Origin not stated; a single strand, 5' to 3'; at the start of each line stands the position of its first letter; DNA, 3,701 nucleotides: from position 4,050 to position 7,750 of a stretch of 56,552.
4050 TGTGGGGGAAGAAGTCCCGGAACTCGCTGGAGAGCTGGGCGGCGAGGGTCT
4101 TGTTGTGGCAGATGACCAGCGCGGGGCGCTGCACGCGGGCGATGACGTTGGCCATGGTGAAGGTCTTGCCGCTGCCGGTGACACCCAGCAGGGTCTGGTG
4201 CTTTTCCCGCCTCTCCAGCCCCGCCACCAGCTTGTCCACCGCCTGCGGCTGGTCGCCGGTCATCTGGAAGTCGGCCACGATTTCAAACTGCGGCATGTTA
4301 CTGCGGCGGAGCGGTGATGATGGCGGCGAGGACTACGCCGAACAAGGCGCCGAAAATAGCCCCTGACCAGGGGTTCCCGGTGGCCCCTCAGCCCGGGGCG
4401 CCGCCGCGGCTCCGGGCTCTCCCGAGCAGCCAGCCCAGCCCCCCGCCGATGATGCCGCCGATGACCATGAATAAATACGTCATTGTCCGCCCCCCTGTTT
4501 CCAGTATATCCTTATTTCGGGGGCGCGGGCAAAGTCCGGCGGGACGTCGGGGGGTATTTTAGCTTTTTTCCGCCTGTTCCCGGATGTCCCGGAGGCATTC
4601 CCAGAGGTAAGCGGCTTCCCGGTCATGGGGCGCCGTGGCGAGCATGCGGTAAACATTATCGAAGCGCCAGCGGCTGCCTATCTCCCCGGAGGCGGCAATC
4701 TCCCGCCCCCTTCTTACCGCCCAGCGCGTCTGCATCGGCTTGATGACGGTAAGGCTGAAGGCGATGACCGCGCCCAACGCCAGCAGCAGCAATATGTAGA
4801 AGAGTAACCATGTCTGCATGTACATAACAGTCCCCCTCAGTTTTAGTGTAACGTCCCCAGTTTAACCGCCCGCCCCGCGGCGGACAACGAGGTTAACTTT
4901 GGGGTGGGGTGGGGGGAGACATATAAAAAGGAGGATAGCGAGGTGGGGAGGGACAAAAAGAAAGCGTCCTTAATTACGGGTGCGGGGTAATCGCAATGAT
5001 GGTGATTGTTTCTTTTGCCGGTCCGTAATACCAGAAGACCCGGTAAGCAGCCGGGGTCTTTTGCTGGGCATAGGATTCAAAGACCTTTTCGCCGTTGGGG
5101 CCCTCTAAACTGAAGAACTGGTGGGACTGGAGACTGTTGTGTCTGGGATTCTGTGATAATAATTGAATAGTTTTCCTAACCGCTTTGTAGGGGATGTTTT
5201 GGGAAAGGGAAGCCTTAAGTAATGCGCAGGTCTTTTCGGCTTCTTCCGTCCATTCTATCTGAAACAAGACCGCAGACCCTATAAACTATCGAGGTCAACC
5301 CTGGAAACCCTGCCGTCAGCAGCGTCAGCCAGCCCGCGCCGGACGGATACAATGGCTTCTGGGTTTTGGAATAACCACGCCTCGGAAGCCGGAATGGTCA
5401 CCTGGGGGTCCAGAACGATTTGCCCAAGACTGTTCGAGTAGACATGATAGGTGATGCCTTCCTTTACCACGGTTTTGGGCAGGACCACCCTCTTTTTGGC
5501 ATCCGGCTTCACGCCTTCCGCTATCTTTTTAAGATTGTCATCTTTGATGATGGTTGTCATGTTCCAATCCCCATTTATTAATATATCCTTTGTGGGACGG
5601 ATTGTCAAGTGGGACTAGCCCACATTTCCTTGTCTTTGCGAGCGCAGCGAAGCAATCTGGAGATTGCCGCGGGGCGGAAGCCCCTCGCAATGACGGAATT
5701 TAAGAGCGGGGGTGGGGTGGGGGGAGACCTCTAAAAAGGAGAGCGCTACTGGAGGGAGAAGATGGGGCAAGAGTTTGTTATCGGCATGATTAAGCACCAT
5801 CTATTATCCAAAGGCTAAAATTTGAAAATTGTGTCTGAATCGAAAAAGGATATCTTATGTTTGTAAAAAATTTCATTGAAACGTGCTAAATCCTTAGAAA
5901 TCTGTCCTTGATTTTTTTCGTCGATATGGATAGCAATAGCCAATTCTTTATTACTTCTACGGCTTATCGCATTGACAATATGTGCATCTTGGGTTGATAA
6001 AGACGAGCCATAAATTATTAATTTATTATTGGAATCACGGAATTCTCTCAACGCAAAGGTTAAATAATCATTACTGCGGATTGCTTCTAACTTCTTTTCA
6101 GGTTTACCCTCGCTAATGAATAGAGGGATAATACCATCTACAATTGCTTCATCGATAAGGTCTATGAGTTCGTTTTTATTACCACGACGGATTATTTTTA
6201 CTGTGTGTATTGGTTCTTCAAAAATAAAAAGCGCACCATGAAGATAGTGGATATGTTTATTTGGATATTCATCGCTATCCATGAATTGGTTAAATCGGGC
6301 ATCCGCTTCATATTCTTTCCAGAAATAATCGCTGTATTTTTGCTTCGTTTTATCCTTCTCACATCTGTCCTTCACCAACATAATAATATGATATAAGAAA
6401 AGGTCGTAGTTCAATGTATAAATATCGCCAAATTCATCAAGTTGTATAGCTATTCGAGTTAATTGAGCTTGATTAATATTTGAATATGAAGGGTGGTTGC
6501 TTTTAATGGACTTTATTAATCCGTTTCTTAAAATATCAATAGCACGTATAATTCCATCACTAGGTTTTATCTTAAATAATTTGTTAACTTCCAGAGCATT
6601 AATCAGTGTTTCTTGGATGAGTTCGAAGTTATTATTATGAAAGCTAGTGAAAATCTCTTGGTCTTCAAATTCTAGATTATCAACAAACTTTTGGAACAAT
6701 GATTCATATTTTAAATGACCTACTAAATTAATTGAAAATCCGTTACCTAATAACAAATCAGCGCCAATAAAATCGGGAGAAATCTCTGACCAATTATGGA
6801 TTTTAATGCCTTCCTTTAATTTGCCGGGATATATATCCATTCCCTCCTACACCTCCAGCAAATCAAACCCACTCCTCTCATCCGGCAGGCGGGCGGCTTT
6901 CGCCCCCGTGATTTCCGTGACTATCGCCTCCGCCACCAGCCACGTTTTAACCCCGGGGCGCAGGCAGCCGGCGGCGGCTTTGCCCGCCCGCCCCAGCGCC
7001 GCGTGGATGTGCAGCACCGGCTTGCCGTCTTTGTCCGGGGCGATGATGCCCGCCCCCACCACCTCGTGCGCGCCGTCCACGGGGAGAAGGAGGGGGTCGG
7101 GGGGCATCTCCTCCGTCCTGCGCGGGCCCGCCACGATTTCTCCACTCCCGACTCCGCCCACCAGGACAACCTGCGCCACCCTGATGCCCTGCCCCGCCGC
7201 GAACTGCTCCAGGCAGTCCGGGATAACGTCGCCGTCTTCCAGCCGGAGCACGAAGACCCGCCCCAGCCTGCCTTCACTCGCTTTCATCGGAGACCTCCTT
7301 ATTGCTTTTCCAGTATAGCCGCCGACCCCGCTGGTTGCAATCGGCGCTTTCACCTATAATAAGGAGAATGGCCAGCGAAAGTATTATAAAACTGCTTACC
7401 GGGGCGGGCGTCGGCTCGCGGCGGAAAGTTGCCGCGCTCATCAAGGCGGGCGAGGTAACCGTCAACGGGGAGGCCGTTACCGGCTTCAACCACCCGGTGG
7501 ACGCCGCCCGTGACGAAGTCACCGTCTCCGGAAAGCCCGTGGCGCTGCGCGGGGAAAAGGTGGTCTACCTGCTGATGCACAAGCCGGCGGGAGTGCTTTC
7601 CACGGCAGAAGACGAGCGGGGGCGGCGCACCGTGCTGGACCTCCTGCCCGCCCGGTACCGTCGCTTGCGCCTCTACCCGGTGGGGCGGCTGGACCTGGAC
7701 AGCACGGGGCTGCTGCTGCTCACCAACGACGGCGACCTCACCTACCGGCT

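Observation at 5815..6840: AT-rich DUF4917 / SIR2-like gene sits 6 nt behind a GC-rich host gene: candidate single-gene NAD-targeting defence effector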

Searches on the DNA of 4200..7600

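Call 50: search_rna_families(source=window, start=4200, end=7600, threshold=evalue, max_evalue=1)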
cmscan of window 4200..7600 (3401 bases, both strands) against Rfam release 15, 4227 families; matches with E-value up to 1: 0.
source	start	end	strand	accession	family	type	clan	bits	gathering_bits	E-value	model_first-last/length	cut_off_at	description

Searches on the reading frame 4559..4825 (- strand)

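Call 6: search_protein_families(library=pfam, proteins=[window:4559-4825:-], max_evalue=0.1)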
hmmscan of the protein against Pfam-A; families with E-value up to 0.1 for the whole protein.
window:4559-4825:- (88 aa): 1 family
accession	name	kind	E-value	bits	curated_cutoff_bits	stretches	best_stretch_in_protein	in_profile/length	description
PF06305.16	LapA_dom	-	0.0016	18.7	28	1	7-39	19-51/64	Lipopolysaccharide assembly protein A domain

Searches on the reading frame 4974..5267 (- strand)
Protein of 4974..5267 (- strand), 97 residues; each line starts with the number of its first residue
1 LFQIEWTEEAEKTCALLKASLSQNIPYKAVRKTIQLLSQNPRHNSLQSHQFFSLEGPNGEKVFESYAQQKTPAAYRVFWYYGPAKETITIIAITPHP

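Call 6: search_protein_families(library=pfam, proteins=[window:4974-5267:-], max_evalue=0.1)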
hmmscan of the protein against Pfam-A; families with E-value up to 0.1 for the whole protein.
window:4974-5267:- (97 aa): 0 families

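Call 7: search_protein_families(library=padloc, proteins=[window:4974-5267:-], max_evalue=1)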
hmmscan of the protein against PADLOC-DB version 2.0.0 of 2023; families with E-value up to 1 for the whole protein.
window:4974-5267:- (97 aa): 0 families

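Call 8: search_protein_families(library=ncbifam, proteins=[window:4974-5267:-], max_evalue=0.1)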
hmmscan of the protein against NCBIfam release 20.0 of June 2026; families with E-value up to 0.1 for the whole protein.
window:4974-5267:- (97 aa): 1 family
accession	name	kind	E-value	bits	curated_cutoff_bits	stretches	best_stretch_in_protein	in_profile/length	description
TIGR02385.1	RelE_StbE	subfamily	0.054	14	27.9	1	3-94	1-82/88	type II toxin-antitoxin system mRNA interferase toxin, RelE/StbE family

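Call 75: search_solved_structures(query=window:4977-5267:-, max_evalue=1)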
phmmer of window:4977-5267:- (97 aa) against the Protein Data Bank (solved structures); distinct sequences matched with E-value up to 1: 1.
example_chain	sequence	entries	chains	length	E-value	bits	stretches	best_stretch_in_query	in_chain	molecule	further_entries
3q20_A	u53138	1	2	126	0.093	17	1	21-78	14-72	RbcX protein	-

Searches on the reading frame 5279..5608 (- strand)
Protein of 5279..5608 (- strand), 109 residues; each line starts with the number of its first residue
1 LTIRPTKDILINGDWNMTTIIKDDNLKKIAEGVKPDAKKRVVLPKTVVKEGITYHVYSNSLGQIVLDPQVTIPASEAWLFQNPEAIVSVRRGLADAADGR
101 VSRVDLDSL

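Call 6: search_protein_families(library=pfam, proteins=[window:5279-5608:-], max_evalue=0.1)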
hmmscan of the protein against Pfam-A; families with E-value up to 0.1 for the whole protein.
window:5279-5608:- (109 aa): 0 families

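Call 7: search_protein_families(library=padloc, proteins=[window:5279-5608:-], max_evalue=1)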
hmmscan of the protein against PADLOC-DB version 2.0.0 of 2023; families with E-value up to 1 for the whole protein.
window:5279-5608:- (109 aa): 0 families

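Call 8: search_protein_families(library=ncbifam, proteins=[window:5279-5608:-], max_evalue=0.1)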
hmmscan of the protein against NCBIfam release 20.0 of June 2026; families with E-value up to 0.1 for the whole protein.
window:5279-5608:- (109 aa): 1 family
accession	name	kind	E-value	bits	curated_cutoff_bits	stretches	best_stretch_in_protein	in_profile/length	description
NF004462.0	PRK05787.2-5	equivalog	0.092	12.3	360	1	13-57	141-184/228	cobalt-precorrin-7 (C(5))-methyltransferase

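Call 76: search_solved_structures(query=window:5282-5560:-, max_evalue=1)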
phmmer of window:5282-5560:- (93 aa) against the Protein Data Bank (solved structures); distinct sequences matched with E-value up to 1: 1.
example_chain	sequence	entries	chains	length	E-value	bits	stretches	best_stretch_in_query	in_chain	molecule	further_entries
3zmo_A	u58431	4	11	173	0.56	13.8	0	26-71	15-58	VP16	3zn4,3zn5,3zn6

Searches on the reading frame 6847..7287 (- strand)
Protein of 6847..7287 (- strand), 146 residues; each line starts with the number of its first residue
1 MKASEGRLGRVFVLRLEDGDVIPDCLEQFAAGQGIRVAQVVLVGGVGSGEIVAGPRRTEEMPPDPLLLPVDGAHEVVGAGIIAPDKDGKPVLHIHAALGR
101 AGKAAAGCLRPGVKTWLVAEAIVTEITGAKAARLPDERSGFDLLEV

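Call 6: search_protein_families(library=pfam, proteins=[window:6847-7287:-], max_evalue=0.1)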
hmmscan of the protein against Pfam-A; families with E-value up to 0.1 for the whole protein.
window:6847-7287:- (146 aa): 1 family
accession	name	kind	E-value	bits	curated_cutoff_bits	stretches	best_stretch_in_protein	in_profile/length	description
PF03479.20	PCC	-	8.5e-21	74.9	25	1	10-127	1-116/117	Plants and Prokaryotes Conserved (PCC) domain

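Call 7: search_protein_families(library=padloc, proteins=[window:6847-7287:-], max_evalue=1)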
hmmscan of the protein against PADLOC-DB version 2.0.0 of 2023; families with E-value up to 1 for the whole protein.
window:6847-7287:- (146 aa): 0 families

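Call 8: search_protein_families(library=ncbifam, proteins=[window:6847-7287:-], max_evalue=0.1)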
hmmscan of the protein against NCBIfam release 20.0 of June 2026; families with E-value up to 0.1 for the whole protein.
window:6847-7287:- (146 aa): 0 families
